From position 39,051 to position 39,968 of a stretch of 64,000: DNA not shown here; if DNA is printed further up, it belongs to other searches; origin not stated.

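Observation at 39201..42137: PurL carries two tandem PurS-like modules at its N-terminus (PurS-PurS-PurL)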

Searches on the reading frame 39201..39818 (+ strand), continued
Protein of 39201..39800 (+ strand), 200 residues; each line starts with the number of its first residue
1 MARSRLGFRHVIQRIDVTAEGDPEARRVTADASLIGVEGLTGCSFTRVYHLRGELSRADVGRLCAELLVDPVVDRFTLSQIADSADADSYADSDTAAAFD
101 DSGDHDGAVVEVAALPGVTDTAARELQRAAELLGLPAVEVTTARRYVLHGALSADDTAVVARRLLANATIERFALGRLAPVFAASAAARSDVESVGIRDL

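Call 40: search_protein_families(library=pfam, proteins=[P0166, P0170, P0176, P0222, P0275, P0279, P0165, P0182, P0188], max_evalue=0.001)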
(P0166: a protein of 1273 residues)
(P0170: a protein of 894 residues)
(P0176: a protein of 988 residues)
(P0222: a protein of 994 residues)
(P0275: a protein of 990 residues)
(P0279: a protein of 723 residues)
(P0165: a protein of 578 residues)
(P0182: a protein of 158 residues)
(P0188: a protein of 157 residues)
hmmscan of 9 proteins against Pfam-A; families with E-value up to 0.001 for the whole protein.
P0166 (1273 aa): 6 families
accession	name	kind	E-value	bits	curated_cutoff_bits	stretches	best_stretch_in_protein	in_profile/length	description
PF13507.12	GATase_5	-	4.1e-78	262.5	27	1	1019-1269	1-257/260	CobB/CobQ-like glutamine amidotransferase domain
PF02769.27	AIRS_C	-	4.7e-49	167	23.1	2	420-574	1-155/156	AIR synthase related protein, C-terminal domain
PF00586.29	AIRS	-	2.7e-31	108.7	24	2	287-409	2-111/112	AIR synthase related protein, N-terminal domain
PF18072.6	FGAR-AT_linker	-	8.2e-20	71.5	26.6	1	191-240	1-50/50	Formylglycinamide ribonucleotide amidotransferase linker domain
PF02700.19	PurS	-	6e-07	30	22.2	1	93-161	3-76/77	Phosphoribosylformylglycinamidine (FGAM) synthase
PF01965.30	DJ-1_PfpI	-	2.7e-05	24.5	26.6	1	1064-1127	61-116/165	DJ-1/PfpI family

P0170 (894 aa): 6 families
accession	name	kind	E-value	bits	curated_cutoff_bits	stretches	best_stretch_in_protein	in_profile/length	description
PF04480.18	DUF559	-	1.5e-33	115.4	20.6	1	710-814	5-107/109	Protein of unknown function (DUF559)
PF02769.27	AIRS_C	-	9.8e-28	97.7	23.1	1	411-563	1-153/156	AIR synthase related protein, C-terminal domain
PF00586.29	AIRS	-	3.2e-19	69.8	24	1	278-401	2-112/112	AIR synthase related protein, N-terminal domain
PF18072.6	FGAR-AT_linker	-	4.2e-19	69.2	26.6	1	180-226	4-50/50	Formylglycinamide ribonucleotide amidotransferase linker domain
PF02700.19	PurS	-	6.9e-06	26.6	22.2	0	84-147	7-76/77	Phosphoribosylformylglycinamidine (FGAM) synthase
PF18741.7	MTES_1575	-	5.9e-05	23.5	38.2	1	742-799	16-80/96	REase_MTES_1575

P0176 (988 aa): 4 families
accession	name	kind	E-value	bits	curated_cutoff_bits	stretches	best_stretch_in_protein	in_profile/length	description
PF02769.27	AIRS_C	-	4.8e-52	176.7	23.1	2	438-589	2-153/156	AIR synthase related protein, C-terminal domain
PF00586.29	AIRS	-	7.4e-29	100.9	24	2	304-426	2-111/112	AIR synthase related protein, N-terminal domain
PF18072.6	FGAR-AT_linker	-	3.7e-18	66.2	26.6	1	199-248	1-50/50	Formylglycinamide ribonucleotide amidotransferase linker domain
PF02700.19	PurS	-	1.3e-08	35.4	22.2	1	103-168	4-74/77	Phosphoribosylformylglycinamidine (FGAM) synthase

P0222 (994 aa): 4 families
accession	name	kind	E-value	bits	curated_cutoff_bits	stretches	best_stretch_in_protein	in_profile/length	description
PF02769.27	AIRS_C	-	5.8e-40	137.4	23.1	2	425-579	1-155/156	AIR synthase related protein, C-terminal domain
PF00586.29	AIRS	-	3.7e-31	108.3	24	2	292-415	2-112/112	AIR synthase related protein, N-terminal domain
PF18072.6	FGAR-AT_linker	-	1.4e-16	61.1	26.6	1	200-247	3-50/50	Formylglycinamide ribonucleotide amidotransferase linker domain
PF02700.19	PurS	-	4.1e-08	33.7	22.2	1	101-168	4-75/77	Phosphoribosylformylglycinamidine (FGAM) synthase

P0275 (990 aa): 3 families
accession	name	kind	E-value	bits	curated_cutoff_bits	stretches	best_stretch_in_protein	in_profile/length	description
PF02769.27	AIRS_C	-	9.8e-52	175.7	23.1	2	432-584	1-153/156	AIR synthase related protein, C-terminal domain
PF00586.29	AIRS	-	1.5e-31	109.6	24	2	299-422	2-112/112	AIR synthase related protein, N-terminal domain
PF18072.6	FGAR-AT_linker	-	1.2e-17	64.6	26.6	1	200-246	4-50/50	Formylglycinamide ribonucleotide amidotransferase linker domain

P0279 (723 aa): 4 families
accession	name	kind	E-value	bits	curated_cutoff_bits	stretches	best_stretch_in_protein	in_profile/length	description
PF02769.27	AIRS_C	-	6.2e-24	85.4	23.1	1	425-579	1-155/156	AIR synthase related protein, C-terminal domain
PF00586.29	AIRS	-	1.5e-20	74.1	24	1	292-414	2-111/112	AIR synthase related protein, N-terminal domain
PF18072.6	FGAR-AT_linker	-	1.8e-18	67.2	26.6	1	192-241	1-50/50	Formylglycinamide ribonucleotide amidotransferase linker domain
PF02700.19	PurS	-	1.1e-09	38.8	22.2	1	87-154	4-76/77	Phosphoribosylformylglycinamidine (FGAM) synthase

P0165 (578 aa): 3 families
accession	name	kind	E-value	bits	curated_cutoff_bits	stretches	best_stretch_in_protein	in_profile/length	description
PF18072.6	FGAR-AT_linker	-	9.2e-20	71.3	26.6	1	184-233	1-50/50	Formylglycinamide ribonucleotide amidotransferase linker domain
PF00586.29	AIRS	-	1.4e-19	71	24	1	307-430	2-112/112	AIR synthase related protein, N-terminal domain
PF02700.19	PurS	-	2.2e-11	44.2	22.2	1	87-153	3-74/77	Phosphoribosylformylglycinamidine (FGAM) synthase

P0182 (158 aa): 1 family
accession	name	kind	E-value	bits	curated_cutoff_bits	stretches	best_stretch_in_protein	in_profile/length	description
PF02700.19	PurS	-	2.3e-17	63.4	22.2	2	3-72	2-76/77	Phosphoribosylformylglycinamidine (FGAM) synthase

P0188 (157 aa): 1 family
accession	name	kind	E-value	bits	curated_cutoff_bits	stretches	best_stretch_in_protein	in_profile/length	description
PF02700.19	PurS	-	1.6e-15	57.5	22.2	1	85-152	3-75/77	Phosphoribosylformylglycinamidine (FGAM) synthase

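Call 42: find_encoding_contigs(protein=P0005, flank=6000, max_places=2)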
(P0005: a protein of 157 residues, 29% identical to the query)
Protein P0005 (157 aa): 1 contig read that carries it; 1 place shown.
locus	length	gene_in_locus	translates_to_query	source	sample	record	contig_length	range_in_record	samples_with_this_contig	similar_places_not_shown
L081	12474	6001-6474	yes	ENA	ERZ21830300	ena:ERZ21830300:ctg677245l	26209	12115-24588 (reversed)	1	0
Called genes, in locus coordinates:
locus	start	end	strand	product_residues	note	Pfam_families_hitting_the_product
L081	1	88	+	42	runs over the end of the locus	-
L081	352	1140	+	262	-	PF05721:PhyH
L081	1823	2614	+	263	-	PF13428:TPR_14 (faint), PF13174:TPR_6 (faint), PF13176:TPR_7 (faint), PF13181:TPR_8 (faint), PF13414:TPR_11, PF13432:TPR_16, PF00515:TPR_1 (weak), PF07719:TPR_2 (weak), +2 more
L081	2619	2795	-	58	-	-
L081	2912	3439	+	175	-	PF13584:BatD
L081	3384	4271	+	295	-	PF13584:BatD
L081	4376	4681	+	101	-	-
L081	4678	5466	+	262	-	PF07719:TPR_2 (faint), PF13414:TPR_11 (faint), PF13432:TPR_16 (weak), PF00515:TPR_1 (faint), PF06347:SH3_4 (faint)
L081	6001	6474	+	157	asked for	PF02700:PurS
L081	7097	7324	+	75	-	PF13808:DDE_Tnp_1_assoc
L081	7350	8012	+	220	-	PF01609:DDE_Tnp_1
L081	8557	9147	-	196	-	PF01882:DUF58 (weak)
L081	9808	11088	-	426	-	-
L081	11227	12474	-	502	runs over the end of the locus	-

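Call 43: find_encoding_contigs(protein=P0004, flank=6000, max_places=2)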
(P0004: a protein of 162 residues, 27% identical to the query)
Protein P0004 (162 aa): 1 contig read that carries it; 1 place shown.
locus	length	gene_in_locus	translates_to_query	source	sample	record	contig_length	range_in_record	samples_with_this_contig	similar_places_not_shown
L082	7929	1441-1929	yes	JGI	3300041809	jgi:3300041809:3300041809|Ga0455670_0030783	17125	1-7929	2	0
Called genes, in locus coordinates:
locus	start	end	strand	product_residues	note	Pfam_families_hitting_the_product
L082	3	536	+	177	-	?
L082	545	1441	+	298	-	PF01259:SAICAR_synt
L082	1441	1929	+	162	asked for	PF02700:PurS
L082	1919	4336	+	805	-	PF18072:FGAR-AT_linker, PF00586:AIRS, PF02769:AIRS_C, PF22689:FGAR-AT_PurM_N-like (weak), PF00586:AIRS, PF02769:AIRS_C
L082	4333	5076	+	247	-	PF01965:DJ-1_PfpI (weak), PF13507:GATase_5, PF00117:GATase (faint), PF07685:GATase_3 (weak)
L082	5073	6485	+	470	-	PF13230:GATase_4 (weak), PF13522:GATase_6, PF13537:GATase_7, PF00156:Pribosyltran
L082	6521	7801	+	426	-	PF02844:GARS_N, PF01071:GARS_A, PF02843:GARS_C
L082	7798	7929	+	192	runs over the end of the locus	PF00156:Pribosyltran, PF24390:PRTase-CE (weak), PF14681:UPRTase (weak)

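Call 53: search_protein_families(library=ncbifam, proteins=[P0166], max_evalue=0.00001)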
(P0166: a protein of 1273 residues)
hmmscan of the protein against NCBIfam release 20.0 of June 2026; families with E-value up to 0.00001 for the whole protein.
P0166 (1273 aa): 14 families
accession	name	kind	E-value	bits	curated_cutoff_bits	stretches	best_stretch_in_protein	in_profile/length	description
TIGR01736.1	FGAM_synth_II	equivalog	3.8e-172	574.2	525.75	1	205-955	4-688/718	phosphoribosylformylglycinamidine synthase subunit PurL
NF002290.1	PRK01213.1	equivalog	1e-169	566.1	648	1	206-980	5-715/723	phosphoribosylformylglycinamidine synthase subunit PurL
NF003672.0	PRK05297.1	equivalog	2.4e-141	472.6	783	1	86-1269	64-1286/1290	phosphoribosylformylglycinamidine synthase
TIGR01735.1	FGAM_synt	equivalog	2.4e-136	456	1123.05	2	51-938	40-953/1307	phosphoribosylformylglycinamidine synthase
TIGR01857.1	FGAM-synthase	equivalog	3.5e-130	435.6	1057.05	3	293-824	307-826/1239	phosphoribosylformylglycinamidine synthase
NF010690.0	PRK14090.1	equivalog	3.7e-75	253.4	1047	1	281-590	44-338/601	phosphoribosylformylglycinamidine synthase subunit PurL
NF002252.0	PRK01175.1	equivalog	1.6e-73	246.9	298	1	1019-1266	3-251/261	phosphoribosylformylglycinamidine synthase subunit PurQ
TIGR01737.1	FGAM_synth_I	equivalog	8.2e-58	195.4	177.8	1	1022-1249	3-212/228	phosphoribosylformylglycinamidine synthase I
NF002957.0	PRK03619.1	equivalog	3.6e-45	154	212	1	1022-1245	3-201/222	phosphoribosylformylglycinamidine synthase subunit PurQ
TIGR01739.1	tegu_FGAM_synt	hypoth_equivalog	3.4e-29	101.5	716.1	1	686-1248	595-1177/1206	herpesvirus tegument protein/v-FGAM-synthase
TIGR04049.1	AIR_rel_sll0787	hypoth_equivalog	4.8e-10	39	321.3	1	691-967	60-305/318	sll0787 family AIR synthase-like protein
TIGR03267.1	methan_mark_2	hypoth_equivalog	1.1e-07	31.3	365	0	867-962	207-305/323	methanogenesis marker 2 protein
TIGR01379.1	thiL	equivalog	5.1e-07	29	184.15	0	701-914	55-244/320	thiamine-phosphate kinase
NF005019.0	PRK06423.1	equivalog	1e-06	28.8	122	1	91-161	2-71/74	phosphoribosylformylglycinamidine synthase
